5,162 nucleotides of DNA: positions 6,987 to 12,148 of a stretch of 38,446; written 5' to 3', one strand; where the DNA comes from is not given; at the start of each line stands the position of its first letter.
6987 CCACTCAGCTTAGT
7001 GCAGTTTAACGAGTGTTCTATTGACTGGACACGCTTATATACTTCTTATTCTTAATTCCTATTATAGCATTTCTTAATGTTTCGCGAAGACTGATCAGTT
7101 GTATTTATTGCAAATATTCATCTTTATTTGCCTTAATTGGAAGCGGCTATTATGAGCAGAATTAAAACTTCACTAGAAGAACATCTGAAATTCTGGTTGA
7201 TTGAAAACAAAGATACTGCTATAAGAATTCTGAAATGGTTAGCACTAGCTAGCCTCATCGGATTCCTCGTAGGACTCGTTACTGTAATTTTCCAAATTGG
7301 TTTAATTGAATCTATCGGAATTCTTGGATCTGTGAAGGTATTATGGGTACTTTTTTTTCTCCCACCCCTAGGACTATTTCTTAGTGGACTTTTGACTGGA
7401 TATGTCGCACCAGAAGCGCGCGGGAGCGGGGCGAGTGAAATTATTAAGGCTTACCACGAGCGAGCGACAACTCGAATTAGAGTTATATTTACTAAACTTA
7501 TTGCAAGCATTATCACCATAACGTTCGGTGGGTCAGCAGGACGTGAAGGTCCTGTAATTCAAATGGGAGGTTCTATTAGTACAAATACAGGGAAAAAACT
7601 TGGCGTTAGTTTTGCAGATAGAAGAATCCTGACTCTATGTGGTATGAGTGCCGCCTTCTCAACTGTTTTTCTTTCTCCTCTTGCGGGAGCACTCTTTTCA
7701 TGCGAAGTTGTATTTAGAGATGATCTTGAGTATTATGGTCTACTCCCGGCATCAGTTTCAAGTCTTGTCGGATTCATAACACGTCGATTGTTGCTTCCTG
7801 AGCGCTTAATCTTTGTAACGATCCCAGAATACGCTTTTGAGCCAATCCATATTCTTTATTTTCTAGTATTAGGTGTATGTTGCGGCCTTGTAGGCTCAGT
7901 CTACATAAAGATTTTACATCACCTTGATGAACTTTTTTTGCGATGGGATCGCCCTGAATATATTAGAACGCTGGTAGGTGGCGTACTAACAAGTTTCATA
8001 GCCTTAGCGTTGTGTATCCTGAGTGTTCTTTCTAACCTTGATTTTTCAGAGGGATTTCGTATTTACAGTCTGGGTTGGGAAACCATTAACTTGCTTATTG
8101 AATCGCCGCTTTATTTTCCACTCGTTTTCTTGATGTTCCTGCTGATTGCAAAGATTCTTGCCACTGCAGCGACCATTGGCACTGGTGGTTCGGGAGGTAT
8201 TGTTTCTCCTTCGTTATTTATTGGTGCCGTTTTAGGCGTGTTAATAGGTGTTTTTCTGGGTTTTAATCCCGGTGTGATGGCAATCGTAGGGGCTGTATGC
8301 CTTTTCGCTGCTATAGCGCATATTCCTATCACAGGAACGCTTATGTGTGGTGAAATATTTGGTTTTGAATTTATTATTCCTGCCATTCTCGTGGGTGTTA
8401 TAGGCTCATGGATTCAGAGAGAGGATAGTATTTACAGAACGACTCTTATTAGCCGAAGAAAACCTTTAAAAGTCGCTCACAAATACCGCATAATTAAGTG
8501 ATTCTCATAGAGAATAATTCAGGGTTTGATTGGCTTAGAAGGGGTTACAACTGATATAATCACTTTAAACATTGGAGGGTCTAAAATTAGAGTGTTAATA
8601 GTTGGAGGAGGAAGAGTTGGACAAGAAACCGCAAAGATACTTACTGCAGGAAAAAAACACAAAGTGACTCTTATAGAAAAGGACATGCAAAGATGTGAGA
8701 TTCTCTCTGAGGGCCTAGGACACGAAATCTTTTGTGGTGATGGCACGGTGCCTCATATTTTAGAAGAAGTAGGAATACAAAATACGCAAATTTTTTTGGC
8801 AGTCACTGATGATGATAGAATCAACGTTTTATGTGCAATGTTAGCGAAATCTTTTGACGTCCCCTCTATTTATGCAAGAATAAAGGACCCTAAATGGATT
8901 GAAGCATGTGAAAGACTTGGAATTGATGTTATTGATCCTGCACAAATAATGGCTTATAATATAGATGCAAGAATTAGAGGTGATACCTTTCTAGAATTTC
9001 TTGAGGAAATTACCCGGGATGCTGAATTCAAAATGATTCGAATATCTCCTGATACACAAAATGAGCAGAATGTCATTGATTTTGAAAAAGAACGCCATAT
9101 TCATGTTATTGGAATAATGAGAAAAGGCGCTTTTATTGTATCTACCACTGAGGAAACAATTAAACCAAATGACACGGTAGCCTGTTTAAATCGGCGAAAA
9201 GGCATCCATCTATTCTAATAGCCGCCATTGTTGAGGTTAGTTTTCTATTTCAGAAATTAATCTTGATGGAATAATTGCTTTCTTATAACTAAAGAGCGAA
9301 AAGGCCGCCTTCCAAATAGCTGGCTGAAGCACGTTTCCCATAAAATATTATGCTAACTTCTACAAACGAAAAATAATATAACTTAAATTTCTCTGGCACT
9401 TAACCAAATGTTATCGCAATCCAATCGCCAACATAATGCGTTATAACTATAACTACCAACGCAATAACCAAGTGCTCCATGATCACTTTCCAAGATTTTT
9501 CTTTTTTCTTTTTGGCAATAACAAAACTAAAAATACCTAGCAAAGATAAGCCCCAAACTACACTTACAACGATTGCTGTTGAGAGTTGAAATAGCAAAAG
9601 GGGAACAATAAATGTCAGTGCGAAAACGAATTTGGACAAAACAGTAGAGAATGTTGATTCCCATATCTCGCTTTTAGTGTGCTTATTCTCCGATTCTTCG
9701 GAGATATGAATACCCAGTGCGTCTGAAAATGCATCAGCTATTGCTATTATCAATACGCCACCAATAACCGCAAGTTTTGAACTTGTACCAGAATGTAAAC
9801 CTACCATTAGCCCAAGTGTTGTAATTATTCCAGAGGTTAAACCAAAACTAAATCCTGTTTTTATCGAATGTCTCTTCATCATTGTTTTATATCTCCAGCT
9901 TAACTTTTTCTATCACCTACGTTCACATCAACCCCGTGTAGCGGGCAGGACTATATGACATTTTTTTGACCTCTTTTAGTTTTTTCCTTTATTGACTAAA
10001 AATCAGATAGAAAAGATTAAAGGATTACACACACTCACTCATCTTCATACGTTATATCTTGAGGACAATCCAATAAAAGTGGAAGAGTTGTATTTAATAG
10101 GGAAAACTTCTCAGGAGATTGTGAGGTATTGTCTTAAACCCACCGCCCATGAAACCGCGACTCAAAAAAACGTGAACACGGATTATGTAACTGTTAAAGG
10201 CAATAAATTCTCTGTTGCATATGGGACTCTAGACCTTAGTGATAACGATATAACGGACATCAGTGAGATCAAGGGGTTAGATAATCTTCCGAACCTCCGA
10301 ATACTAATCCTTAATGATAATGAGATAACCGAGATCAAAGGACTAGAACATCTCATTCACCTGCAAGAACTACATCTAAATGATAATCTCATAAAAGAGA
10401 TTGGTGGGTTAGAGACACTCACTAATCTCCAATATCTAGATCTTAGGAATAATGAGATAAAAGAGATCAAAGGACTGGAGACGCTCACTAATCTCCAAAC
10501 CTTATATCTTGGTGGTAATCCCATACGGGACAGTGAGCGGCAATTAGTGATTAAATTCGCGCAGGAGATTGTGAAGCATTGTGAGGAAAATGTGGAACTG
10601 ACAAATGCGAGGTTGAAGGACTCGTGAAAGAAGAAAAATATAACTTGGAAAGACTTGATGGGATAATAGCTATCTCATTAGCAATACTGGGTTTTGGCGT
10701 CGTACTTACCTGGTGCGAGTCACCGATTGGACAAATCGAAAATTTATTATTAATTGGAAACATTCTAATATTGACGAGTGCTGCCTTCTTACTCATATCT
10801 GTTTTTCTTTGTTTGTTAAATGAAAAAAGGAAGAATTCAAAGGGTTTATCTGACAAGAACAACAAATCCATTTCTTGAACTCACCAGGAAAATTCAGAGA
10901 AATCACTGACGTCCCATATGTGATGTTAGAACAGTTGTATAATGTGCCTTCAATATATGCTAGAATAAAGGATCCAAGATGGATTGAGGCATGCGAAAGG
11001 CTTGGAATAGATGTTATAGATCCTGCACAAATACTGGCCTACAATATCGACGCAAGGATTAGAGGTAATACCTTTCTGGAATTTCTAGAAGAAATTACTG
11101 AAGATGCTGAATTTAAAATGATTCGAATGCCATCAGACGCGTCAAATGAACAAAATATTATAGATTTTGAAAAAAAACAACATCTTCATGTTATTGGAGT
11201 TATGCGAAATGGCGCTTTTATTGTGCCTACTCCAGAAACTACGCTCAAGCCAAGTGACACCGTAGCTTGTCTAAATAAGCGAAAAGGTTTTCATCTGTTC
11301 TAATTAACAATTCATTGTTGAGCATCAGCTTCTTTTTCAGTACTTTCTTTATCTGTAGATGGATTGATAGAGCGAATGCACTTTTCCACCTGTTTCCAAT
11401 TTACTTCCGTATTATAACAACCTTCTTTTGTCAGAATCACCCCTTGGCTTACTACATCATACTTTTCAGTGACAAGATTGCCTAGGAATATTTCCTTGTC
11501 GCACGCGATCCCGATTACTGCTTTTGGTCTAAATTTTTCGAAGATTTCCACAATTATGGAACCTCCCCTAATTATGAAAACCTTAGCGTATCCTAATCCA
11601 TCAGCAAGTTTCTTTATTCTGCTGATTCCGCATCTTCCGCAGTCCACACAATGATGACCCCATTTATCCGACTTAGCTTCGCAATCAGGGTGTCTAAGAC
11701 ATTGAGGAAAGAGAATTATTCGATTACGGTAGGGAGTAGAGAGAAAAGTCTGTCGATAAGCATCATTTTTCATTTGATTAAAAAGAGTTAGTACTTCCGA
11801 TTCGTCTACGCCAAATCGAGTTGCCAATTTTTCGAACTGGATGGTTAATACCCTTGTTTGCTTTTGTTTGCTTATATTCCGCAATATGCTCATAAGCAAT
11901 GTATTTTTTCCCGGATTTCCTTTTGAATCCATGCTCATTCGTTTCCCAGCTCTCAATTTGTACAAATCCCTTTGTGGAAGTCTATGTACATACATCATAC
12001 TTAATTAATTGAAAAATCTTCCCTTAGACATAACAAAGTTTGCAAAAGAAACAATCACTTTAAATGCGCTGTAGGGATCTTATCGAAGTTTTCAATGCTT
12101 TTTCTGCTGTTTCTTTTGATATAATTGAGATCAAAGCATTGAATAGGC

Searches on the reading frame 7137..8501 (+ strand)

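Call 9: search_protein_families(library=pfam, proteins=[window:7137-8501:+], max_evalue=0.0001)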
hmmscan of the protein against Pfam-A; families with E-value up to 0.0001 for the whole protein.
window:7137-8501:+ (454 aa): 1 family
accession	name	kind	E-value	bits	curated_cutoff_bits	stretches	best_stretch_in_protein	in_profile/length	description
PF00654.25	Voltage_CLC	-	3.5e-76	257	24.8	1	79-427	1-345/346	Voltage gated chloride channel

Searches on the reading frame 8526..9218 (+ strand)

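Call 9: search_protein_families(library=pfam, proteins=[window:8526-9218:+], max_evalue=0.0001)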
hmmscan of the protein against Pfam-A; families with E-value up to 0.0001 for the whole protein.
window:8526-9218:+ (230 aa): 3 families
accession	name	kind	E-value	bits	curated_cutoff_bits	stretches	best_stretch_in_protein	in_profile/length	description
PF02254.24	TrkA_N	-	2.4e-26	92.8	23.8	1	23-136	1-113/116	TrkA-N domain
PF03435.24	Sacchrp_dh_NADP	-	1.7e-06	28.8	25.1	1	23-141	1-100/129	Saccharopine dehydrogenase NADP binding domain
PF13241.12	NAD_binding_7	-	1.6e-05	25.9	22.1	1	20-109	7-84/104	Putative NAD(P)-binding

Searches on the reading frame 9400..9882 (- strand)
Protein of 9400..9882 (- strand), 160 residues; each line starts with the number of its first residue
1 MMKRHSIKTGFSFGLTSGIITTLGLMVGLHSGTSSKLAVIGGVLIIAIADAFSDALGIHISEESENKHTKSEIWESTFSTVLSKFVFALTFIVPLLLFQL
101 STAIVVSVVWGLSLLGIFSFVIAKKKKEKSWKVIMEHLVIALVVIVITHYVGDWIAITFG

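Call 9: search_protein_families(library=pfam, proteins=[window:9400-9882:-], max_evalue=0.0001)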
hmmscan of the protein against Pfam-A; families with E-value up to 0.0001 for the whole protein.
window:9400-9882:- (160 aa): 1 family
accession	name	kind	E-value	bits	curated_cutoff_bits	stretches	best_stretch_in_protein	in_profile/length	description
PF01988.24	VIT1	-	2.3e-11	44.4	28.1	1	13-73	6-67/214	VIT family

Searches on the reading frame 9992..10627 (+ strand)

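Call 9: search_protein_families(library=pfam, proteins=[window:9992-10627:+], max_evalue=0.0001)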
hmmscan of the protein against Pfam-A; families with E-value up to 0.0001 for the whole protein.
window:9992-10627:+ (211 aa): 8 families
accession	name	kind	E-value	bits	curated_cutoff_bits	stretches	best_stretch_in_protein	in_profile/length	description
PF12799.13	LRR_4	-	3.3e-29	100.7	27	3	144-180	1-38/44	Leucine Rich repeats (2 copies)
PF13855.12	LRR_8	-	9e-16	57.8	27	2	123-178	2-61/61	Leucine rich repeat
PF14580.12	LRR_9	-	9.9e-11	41.9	30.5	1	77-150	44-116/175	Leucine-rich repeat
PF00560.39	LRR_1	-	2.6e-10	38.8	20.6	0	145-157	1-13/23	Leucine Rich Repeat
PF13516.12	LRR_6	-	8.6e-09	35.2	23.4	0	79-89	7-17/24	Leucine Rich repeat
PF23952.1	LRR_EndoS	-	3.8e-08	34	27.9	0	149-175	28-54/116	Endo-beta-N-acetylglucosaminidase EndoS LRR domain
PF23598.1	LRR_14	-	2e-05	23.9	40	1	80-173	27-121/353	Leucine-rich repeat region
PF23211.1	LRR_LRWD1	-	9.5e-05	22.6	28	0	117-189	37-109/190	Leucine-rich repeat and WD repeat-containing protein 1, LRR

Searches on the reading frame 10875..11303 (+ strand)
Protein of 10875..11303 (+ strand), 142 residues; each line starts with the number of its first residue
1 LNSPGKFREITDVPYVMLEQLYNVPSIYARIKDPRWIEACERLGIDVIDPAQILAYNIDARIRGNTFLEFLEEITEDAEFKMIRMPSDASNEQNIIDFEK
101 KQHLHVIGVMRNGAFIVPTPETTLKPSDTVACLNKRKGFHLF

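Call 58: search_protein_families(library=pfam, proteins=[window:10875-11303:+], max_evalue=0.001)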
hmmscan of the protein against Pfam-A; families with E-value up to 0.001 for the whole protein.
window:10875-11303:+ (142 aa): 1 family
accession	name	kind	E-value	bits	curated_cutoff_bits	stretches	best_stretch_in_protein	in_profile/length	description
PF02080.26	TrkA_C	-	1.2e-05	25.6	27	1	97-130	19-54/71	TrkA-C domain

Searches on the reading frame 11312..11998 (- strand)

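Call 9: search_protein_families(library=pfam, proteins=[window:11312-11998:-], max_evalue=0.0001)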
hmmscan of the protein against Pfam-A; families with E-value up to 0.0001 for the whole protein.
window:11312-11998:- (228 aa): 1 family
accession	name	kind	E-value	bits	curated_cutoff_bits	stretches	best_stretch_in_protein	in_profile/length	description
PF01976.22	DUF116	-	2.1e-42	144.6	25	1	57-208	5-155/155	Protein of unknown function DUF116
